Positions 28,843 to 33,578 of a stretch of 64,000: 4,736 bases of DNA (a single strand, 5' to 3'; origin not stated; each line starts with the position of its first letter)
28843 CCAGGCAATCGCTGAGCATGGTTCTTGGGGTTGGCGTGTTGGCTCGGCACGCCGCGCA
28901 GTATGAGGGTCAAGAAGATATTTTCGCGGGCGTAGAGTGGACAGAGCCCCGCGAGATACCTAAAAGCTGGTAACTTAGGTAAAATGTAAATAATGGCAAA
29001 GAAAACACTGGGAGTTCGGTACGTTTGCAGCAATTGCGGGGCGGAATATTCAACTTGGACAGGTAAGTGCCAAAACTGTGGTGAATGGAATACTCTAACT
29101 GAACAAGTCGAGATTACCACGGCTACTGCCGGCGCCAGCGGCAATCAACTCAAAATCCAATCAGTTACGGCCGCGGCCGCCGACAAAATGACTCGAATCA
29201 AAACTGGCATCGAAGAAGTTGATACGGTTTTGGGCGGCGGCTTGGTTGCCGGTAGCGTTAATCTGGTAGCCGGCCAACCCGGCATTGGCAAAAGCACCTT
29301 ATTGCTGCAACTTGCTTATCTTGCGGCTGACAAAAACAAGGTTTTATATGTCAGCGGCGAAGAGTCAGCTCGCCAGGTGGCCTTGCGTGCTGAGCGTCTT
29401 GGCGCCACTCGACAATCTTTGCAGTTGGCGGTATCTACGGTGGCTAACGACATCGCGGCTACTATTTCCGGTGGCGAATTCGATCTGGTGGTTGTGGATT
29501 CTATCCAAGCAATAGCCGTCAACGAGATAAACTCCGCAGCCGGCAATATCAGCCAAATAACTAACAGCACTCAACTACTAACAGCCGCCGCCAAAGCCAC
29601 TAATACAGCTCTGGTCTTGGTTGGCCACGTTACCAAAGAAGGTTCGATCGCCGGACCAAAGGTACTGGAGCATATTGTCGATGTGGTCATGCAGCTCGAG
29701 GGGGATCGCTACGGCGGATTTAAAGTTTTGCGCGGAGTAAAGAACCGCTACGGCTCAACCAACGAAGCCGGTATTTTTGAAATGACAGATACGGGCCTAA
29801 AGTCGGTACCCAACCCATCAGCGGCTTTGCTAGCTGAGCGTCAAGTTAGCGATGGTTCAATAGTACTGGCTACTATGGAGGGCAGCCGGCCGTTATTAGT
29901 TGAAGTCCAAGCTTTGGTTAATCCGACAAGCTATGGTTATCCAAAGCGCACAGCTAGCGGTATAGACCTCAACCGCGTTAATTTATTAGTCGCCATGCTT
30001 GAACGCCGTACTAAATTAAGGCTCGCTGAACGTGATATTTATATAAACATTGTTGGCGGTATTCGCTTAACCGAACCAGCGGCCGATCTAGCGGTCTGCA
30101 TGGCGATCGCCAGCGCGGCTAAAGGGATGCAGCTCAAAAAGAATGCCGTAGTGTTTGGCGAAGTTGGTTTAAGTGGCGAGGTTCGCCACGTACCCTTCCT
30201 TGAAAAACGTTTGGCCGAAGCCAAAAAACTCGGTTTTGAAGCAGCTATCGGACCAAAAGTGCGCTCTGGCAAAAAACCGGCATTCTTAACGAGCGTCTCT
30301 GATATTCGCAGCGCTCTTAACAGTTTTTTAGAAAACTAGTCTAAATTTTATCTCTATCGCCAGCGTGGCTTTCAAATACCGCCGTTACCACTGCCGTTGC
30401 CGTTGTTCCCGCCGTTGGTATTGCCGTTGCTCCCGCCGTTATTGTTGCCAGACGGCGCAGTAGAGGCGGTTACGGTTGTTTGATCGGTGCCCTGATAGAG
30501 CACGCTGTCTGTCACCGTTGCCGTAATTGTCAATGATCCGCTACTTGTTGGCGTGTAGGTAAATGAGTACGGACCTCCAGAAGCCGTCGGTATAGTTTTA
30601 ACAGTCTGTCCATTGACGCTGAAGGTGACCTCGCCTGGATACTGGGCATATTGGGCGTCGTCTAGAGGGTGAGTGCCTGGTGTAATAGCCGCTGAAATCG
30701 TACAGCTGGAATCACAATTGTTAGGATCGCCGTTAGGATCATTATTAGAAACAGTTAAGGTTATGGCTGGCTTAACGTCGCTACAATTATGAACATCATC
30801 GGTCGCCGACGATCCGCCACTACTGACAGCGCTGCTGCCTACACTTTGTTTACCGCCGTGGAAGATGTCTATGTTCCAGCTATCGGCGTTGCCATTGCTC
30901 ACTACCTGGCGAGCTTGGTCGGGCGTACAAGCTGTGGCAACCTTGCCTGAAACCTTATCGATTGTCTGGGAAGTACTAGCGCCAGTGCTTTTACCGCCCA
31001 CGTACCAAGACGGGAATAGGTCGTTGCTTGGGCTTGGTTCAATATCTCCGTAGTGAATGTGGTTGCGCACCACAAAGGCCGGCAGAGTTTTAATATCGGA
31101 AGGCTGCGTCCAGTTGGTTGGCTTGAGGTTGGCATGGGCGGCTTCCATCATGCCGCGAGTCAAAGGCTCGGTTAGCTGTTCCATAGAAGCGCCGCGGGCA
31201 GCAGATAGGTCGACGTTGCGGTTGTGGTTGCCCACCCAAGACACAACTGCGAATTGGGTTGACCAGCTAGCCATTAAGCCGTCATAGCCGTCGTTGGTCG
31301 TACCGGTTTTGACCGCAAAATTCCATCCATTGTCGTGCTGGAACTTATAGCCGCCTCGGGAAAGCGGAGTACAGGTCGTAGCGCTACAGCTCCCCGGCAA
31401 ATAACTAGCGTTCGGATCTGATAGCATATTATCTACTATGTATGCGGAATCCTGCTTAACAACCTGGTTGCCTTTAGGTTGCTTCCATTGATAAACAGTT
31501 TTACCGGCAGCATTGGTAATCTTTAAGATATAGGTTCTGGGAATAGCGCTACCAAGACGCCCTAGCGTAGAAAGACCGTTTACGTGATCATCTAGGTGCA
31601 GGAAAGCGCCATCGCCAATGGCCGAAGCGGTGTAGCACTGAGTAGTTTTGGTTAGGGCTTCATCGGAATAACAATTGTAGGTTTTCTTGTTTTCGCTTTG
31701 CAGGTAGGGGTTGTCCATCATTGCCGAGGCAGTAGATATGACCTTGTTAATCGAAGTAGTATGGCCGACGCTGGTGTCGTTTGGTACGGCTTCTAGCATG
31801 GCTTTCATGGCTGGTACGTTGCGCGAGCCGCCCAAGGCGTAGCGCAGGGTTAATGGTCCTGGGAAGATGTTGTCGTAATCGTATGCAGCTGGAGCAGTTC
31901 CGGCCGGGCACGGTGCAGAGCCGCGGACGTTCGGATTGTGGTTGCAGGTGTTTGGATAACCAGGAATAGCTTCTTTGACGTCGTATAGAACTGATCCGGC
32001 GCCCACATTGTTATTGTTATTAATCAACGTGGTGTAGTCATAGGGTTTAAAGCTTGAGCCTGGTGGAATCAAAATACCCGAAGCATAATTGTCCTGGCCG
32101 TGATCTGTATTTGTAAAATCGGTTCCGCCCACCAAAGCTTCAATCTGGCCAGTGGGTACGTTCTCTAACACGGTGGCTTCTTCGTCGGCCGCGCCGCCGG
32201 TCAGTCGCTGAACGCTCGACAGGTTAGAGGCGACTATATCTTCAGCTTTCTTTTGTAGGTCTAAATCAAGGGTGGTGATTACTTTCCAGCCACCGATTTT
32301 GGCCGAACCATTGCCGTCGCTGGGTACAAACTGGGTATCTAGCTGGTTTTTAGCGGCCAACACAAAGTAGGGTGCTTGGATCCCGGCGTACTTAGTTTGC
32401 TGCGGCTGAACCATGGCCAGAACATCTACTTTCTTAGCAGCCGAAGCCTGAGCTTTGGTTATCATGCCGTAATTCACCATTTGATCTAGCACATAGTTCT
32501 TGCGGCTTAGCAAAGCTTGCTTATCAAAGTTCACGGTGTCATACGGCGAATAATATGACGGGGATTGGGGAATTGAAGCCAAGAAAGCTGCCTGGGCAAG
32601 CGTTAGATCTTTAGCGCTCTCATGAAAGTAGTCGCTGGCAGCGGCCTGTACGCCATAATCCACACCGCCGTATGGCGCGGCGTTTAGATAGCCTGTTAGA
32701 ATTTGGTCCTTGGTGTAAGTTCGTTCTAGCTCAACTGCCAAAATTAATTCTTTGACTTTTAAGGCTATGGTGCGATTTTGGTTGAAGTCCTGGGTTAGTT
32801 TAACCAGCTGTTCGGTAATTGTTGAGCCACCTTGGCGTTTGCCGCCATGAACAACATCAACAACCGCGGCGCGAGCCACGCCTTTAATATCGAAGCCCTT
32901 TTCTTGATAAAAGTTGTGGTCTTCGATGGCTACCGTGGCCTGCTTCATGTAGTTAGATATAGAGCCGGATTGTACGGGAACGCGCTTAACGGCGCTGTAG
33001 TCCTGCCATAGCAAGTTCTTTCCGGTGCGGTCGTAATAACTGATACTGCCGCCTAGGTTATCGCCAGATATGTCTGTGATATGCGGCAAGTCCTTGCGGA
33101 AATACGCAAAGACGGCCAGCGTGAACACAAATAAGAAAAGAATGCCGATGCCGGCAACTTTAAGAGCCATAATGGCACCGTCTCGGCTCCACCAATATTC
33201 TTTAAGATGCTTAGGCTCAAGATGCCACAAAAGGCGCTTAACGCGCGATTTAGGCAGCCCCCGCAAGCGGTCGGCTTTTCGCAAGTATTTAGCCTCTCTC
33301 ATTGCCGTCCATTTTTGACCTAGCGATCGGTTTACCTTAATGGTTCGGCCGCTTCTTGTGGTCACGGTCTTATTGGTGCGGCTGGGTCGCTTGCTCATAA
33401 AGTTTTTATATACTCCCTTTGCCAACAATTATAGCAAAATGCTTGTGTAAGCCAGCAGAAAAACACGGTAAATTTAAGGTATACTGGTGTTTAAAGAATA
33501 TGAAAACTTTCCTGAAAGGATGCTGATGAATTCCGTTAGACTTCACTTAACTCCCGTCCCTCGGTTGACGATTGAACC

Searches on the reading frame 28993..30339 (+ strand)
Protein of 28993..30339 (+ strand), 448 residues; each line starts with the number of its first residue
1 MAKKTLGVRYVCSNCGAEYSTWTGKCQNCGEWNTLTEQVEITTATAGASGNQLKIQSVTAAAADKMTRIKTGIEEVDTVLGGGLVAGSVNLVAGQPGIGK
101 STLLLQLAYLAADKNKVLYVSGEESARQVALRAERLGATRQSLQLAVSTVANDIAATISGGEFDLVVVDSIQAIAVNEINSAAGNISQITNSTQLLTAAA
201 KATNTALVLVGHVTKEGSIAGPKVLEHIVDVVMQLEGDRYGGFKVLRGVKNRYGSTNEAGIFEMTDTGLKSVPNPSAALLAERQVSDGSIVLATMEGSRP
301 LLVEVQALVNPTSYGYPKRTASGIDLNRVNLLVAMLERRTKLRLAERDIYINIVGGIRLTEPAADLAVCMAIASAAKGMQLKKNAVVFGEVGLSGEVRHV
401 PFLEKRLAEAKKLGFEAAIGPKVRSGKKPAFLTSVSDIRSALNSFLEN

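Call 6: search_protein_families(library=pfam, proteins=[window:28993-30339:+])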
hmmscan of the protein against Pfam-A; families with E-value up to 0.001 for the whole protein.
window:28993-30339:+ (448 aa): 12 families
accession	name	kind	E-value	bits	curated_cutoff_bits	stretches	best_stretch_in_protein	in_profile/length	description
PF06745.19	ATPase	-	1.3e-18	67.7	26.6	1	69-147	1-81/231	KaiC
PF13481.12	AAA_25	-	2e-18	67.2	27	1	64-217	10-194/195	AAA domain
PF18073.7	Zn_ribbon_LapB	-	2.1e-10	40.6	25.7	1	10-37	1-28/28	Rubredoxin metal binding domain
PF03796.21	DnaB_C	-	2.9e-10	40.4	27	1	69-132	2-66/255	DnaB-like helicase C terminal domain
PF13541.12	ChlI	-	6.4e-08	33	27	1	341-422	37-119/121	Subunit ChlI of Mg-chelatase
PF13479.12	AAA_24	-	8.8e-06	26.1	27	1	91-189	6-94/195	AAA domain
PF25199.1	nSTAND_NTPase5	-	1.1e-05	25.7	34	1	87-152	41-88/145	Novel STAND NTPase 5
PF08423.17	Rad51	-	1.4e-05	24.9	22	1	65-187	4-145/244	Rad51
PF05362.19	Lon_C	-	0.00018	21.6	21.1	1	346-422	93-170/205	Lon protease (S16) C-terminal proteolytic domain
PF20720.3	nSTAND3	-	0.00052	20.2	27.2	0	91-130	21-61/155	Novel STAND NTPase 3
PF07088.17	GvpD_P-loop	-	0.00053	20.4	24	0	87-123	10-46/189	GvpD gas vesicle protein, P-loop domain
PF23442.1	DUF7125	-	0.00073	19.2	29.1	0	66-237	1-164/207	Family of unknown function (DUF7125)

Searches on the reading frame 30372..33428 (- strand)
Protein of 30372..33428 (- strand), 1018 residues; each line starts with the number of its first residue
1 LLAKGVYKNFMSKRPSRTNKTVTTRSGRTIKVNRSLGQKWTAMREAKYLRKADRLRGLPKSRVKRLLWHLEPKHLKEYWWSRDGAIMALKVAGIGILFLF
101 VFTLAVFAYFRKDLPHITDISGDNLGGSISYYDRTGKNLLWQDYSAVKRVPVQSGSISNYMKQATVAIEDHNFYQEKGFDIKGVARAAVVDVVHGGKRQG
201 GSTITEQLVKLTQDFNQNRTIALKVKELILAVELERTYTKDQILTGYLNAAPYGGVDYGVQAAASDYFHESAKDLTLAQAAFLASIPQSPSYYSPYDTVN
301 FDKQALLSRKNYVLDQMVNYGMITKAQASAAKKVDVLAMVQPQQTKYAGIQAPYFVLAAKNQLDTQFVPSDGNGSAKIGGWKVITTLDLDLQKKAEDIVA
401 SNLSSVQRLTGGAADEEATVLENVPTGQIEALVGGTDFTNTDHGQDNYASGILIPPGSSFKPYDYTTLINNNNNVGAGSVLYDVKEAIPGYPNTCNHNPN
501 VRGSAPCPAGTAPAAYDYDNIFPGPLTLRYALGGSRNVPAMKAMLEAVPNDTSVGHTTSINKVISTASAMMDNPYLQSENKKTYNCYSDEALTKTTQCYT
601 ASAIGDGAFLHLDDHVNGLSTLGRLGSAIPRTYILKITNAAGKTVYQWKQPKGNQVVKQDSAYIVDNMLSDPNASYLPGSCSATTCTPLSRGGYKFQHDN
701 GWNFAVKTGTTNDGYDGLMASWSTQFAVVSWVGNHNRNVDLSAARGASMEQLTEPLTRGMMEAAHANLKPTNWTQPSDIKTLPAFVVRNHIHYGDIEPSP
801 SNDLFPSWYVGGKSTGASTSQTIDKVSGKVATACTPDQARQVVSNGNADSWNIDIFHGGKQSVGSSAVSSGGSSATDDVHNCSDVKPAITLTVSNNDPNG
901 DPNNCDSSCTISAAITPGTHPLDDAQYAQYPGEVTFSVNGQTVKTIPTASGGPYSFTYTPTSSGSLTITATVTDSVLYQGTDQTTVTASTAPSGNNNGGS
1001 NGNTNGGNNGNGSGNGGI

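Call 9: search_protein_families(library=pfam, proteins=[window:30372-33428:-], max_evalue=0.00001)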
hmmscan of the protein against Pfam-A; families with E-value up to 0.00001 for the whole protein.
window:30372-33428:- (1018 aa): 1 family
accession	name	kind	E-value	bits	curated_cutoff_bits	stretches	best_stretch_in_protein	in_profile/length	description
PF00912.28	Transgly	-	1.3e-55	188.1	27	1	145-317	10-177/178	Transglycosylase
